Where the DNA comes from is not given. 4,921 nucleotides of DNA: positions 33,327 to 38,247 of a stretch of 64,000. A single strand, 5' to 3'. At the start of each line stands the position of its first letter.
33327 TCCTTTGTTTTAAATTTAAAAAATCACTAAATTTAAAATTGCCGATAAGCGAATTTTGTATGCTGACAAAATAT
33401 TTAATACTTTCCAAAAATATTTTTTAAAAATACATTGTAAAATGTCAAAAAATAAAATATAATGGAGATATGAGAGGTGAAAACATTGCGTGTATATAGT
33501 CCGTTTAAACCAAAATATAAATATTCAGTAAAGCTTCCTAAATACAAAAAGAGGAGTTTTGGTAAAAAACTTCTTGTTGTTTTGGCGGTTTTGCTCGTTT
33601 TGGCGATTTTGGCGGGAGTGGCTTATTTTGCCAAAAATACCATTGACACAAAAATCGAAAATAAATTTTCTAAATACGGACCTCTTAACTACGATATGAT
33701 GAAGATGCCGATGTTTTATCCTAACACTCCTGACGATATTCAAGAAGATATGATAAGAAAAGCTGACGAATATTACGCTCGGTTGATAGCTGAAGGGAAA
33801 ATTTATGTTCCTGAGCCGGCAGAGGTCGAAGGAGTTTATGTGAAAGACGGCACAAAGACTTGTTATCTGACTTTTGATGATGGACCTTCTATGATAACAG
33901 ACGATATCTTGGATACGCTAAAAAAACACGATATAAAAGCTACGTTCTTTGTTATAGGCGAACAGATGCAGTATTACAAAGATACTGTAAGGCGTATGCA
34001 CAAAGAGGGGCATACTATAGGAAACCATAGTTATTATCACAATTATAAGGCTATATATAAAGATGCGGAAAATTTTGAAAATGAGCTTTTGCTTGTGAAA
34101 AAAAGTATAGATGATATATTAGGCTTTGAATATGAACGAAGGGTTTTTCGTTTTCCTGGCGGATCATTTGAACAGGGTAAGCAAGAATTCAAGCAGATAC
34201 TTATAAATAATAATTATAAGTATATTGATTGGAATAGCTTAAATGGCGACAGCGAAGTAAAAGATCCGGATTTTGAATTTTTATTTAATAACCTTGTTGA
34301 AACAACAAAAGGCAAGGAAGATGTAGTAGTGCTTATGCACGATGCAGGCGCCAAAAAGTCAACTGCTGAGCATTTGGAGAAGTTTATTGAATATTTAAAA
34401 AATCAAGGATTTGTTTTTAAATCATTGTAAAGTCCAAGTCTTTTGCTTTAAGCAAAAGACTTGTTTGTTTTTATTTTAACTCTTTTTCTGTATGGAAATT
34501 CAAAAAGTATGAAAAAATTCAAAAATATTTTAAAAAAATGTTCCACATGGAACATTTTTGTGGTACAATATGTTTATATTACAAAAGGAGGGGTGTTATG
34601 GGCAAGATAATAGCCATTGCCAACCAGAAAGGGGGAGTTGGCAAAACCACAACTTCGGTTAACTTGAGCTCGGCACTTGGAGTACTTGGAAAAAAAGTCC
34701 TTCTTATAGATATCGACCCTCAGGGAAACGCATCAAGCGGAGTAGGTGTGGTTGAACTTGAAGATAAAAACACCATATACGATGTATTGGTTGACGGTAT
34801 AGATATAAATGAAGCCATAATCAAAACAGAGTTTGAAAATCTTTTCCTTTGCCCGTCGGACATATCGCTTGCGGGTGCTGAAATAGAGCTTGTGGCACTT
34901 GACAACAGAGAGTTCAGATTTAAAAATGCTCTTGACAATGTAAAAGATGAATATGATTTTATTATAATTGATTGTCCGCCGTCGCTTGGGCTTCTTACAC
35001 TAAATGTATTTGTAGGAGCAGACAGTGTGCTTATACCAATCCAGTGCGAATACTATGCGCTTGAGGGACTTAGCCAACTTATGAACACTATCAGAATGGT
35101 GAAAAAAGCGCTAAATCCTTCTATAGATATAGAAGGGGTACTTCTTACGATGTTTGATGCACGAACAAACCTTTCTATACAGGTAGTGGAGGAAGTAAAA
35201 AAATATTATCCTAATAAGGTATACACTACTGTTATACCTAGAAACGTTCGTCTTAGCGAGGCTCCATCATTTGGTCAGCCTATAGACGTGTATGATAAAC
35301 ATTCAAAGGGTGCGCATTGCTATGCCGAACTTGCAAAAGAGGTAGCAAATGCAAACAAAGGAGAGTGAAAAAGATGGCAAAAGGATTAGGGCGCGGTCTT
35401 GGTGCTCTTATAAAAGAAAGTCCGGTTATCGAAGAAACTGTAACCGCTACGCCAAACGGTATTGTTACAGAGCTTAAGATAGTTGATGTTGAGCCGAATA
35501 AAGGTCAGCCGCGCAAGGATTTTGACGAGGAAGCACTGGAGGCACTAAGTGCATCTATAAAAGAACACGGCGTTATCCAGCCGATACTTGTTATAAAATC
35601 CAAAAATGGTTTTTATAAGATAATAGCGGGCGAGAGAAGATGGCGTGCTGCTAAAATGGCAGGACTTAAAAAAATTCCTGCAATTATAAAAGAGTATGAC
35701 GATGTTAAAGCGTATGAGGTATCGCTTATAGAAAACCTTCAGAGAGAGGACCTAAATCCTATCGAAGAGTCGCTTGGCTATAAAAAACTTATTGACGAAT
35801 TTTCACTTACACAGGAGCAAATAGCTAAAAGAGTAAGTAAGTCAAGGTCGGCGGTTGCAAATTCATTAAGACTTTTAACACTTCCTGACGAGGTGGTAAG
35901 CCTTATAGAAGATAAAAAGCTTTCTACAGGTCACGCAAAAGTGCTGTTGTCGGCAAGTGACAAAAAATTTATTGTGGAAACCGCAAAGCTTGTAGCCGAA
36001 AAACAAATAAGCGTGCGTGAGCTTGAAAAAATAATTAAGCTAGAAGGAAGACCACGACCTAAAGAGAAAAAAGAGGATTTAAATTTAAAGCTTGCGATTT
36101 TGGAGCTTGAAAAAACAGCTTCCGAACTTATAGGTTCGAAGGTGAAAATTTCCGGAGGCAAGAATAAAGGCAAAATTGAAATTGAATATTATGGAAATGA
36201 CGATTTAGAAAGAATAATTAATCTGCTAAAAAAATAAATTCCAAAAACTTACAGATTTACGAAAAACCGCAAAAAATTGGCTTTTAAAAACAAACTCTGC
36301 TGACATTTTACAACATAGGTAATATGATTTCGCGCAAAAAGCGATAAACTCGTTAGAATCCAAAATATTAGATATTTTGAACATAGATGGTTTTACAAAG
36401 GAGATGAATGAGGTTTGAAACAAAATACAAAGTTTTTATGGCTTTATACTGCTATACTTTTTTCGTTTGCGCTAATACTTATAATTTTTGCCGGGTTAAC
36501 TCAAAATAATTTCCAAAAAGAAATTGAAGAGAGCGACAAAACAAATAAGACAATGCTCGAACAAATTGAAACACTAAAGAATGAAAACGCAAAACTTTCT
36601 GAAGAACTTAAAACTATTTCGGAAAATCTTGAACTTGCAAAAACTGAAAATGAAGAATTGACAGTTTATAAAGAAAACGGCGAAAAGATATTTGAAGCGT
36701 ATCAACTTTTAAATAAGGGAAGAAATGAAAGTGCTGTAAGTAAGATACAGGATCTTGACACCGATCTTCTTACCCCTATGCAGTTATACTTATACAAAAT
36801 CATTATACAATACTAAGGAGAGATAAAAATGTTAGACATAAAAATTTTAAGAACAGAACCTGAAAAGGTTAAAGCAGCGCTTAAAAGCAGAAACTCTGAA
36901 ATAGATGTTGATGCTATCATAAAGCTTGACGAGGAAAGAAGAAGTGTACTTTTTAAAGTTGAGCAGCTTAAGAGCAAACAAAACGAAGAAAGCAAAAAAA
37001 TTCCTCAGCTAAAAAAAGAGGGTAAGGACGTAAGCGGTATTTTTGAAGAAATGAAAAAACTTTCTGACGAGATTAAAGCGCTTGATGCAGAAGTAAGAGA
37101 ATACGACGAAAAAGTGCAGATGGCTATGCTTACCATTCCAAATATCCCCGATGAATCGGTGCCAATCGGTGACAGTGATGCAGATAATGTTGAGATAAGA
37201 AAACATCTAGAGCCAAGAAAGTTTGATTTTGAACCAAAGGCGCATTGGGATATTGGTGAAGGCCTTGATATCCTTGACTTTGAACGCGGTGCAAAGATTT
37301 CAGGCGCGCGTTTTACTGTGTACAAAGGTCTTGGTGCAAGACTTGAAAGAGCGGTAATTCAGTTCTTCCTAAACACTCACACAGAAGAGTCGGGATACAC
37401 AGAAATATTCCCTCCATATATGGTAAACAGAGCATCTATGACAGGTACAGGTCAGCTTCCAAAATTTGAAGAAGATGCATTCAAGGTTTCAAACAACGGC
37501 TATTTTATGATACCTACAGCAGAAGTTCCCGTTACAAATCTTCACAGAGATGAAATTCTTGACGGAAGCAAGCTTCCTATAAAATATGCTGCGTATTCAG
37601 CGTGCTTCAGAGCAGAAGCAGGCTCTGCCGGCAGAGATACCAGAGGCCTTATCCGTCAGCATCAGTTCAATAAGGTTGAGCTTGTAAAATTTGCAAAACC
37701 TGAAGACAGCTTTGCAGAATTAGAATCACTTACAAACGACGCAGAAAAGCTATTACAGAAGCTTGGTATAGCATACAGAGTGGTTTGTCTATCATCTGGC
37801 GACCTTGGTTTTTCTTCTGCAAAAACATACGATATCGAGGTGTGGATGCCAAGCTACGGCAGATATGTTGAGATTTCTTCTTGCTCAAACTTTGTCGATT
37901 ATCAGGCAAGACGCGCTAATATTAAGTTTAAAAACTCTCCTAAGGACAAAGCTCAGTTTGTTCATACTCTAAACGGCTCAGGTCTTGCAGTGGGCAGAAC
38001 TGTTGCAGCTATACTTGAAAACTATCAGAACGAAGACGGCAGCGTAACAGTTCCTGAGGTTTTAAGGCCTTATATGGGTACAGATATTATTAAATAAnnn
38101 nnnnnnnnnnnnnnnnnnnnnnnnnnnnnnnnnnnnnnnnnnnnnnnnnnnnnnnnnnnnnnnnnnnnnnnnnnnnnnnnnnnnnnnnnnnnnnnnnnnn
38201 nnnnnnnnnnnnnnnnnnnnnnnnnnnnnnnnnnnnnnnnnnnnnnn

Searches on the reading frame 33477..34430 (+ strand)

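Call 48: search_protein_families(library=pfam, proteins=[window:33477-34430:+], max_evalue=0.0001)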
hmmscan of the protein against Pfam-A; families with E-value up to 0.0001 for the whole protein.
window:33477-34430:+ (317 aa): 1 family
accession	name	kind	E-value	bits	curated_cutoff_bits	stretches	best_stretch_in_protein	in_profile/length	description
PF01522.26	Polysacc_deac_1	-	4.8e-32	111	23.1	1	124-233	4-110/124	Polysaccharide deacetylase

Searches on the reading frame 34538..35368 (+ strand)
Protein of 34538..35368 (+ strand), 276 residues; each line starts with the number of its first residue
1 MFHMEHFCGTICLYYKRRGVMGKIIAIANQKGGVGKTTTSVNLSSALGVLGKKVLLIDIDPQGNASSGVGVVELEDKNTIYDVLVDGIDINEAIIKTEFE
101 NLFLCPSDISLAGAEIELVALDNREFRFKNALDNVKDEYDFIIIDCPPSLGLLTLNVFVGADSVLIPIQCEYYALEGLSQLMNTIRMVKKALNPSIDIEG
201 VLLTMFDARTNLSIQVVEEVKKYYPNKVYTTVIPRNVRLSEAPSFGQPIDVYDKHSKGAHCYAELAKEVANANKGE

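Call 48: search_protein_families(library=pfam, proteins=[window:34538-35368:+], max_evalue=0.0001)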
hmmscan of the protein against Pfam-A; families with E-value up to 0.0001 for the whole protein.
window:34538-35368:+ (276 aa): 7 families
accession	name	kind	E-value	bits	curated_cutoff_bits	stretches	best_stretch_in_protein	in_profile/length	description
PF13614.12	AAA_31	-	1.7e-72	243.5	27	1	23-198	2-177/177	AAA domain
PF01656.29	CbiA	-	4.2e-31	107.9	25.4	1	25-249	1-125/125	CobQ/CobB/MinD/ParA nucleotide binding domain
PF09140.17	MipZ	-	1e-12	48.4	20.7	1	24-62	2-40/262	ATPase MipZ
PF06564.18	CBP_BcsQ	-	7.1e-12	45.8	21.3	1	23-267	2-231/234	Cellulose biosynthesis protein BcsQ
PF00142.24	Fer4_NifH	-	6.2e-11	42.7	25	1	30-67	7-44/271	4Fe-4S iron sulfur cluster binding proteins, NifH/frxC family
PF10609.15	ParA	-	1.1e-09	38.5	27.1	1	23-65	4-46/246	NUBPL iron-transfer P-loop NTPase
PF02374.21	ArsA_ATPase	-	1.5e-07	31.3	24.3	1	30-155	8-144/305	Anion-transporting ATPase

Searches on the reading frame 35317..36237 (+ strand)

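Call 48: search_protein_families(library=pfam, proteins=[window:35317-36237:+], max_evalue=0.0001)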
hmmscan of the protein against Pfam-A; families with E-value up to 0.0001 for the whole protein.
window:35317-36237:+ (306 aa): 3 families
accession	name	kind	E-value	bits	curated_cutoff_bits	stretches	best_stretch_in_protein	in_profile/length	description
PF02195.25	ParB_N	-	5.2e-36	123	26.3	1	50-142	3-95/95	ParB N-terminal domain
PF17762.8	HTH_ParB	-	2.1e-35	121.4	22.6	1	144-241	1-98/102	ParB HTH domain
PF23552.2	ParB_C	-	5e-08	32.7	23.8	1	261-305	5-50/50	ParB dimerisation domain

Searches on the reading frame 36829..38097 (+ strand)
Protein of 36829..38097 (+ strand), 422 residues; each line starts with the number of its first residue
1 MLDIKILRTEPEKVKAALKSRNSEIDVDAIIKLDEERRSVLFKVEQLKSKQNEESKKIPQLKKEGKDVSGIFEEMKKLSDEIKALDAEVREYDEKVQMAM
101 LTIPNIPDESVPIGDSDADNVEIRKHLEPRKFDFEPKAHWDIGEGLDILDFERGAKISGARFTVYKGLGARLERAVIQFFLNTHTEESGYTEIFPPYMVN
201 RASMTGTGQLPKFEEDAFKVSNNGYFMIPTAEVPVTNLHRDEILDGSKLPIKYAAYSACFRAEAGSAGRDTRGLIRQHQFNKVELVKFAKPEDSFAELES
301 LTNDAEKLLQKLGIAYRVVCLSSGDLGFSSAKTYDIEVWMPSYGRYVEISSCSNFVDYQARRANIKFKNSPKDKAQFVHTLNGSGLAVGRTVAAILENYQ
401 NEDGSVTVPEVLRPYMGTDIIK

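Call 6: search_protein_families(library=ncbifam, proteins=[window:36829-38097:+])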
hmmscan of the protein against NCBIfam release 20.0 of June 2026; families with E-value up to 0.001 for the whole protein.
window:36829-38097:+ (422 aa): 9 families
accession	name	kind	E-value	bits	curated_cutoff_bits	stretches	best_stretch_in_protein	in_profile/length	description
TIGR00414.1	serS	equivalog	3.1e-172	573.3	301.65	1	1-416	1-418/418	serine--tRNA ligase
TIGR00418.1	thrS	equivalog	1.5e-12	47.2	383.65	1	117-320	152-350/565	threonine--tRNA ligase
NF006625.0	PRK09194.1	equivalog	1e-07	31.3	558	1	182-334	58-210/559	proline--tRNA ligase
TIGR00409.1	proS_fam_II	equivalog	1.8e-07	30.4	306.7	1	209-334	85-210/568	proline--tRNA ligase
NF003211.1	PRK04173.1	equivalog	5.5e-07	28.8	312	1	245-419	184-332/454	glycine--tRNA ligase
TIGR00408.1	proS_fam_I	equivalog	6e-07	28.7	437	1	227-411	102-280/475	proline--tRNA ligase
NF002120.0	PRK00960.1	equivalog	1.7e-06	26.9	611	1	219-319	305-402/518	serine--tRNA ligase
TIGR00415.1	serS_MJ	equivalog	8.4e-06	24.5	489.55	1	220-318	304-398/518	serine--tRNA ligase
NF008979.1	PRK12325.1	exception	1.3e-05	24.3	550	0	347-415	280-345/437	proline--tRNA ligase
